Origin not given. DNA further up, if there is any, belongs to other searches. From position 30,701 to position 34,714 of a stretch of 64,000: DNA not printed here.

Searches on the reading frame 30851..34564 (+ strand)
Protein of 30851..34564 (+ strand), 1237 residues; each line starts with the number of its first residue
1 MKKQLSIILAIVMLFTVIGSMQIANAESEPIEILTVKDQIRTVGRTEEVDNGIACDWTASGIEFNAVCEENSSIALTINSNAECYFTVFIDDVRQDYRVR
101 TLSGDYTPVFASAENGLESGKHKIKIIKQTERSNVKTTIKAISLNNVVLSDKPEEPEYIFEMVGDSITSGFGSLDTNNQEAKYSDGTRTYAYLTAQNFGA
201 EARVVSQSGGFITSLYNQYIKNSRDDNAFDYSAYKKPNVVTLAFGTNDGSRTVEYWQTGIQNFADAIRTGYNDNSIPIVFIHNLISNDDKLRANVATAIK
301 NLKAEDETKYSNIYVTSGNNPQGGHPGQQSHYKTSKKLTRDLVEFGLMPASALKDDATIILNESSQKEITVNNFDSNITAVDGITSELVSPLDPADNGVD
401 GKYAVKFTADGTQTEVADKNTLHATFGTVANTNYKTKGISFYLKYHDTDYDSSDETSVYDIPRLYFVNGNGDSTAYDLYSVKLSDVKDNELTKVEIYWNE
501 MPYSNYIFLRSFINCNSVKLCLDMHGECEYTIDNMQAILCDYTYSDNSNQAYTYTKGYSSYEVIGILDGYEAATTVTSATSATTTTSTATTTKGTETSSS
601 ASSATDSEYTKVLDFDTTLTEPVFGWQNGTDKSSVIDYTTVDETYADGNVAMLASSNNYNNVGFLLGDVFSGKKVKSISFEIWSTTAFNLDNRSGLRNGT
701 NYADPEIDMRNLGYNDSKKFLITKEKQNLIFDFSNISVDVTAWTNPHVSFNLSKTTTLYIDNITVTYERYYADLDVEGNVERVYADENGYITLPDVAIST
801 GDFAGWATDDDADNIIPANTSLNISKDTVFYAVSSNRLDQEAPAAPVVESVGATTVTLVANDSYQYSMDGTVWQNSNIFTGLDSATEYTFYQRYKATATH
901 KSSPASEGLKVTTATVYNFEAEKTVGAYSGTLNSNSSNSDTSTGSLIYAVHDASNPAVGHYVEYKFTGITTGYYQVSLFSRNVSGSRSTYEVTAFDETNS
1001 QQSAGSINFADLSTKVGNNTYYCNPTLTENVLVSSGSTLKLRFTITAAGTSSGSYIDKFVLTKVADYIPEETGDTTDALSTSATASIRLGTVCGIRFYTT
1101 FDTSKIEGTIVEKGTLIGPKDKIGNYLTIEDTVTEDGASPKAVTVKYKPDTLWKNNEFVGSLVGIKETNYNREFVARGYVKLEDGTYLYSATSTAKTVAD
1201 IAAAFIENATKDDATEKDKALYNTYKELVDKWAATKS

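Call 38: search_protein_families(library=pfam, max_evalue=0.000001, proteins=[window:30851-34564:+])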
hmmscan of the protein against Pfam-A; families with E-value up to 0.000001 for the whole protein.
window:30851-34564:+ (1237 aa): 3 families
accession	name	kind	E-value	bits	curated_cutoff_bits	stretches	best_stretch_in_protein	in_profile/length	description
PF17996.7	CE2_N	-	1.8e-08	34.9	27.9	1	43-145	2-99/108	Carbohydrate esterase 2 N-terminal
PF13472.12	Lipase_GDSL_2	-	2.8e-08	34.9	32.9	1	163-313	2-149/178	GDSL-like Lipase/Acylhydrolase family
PF00657.28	Lipase_GDSL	-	9.5e-07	29.6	23.6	1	162-273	3-116/208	GDSL-like Lipase/Acylhydrolase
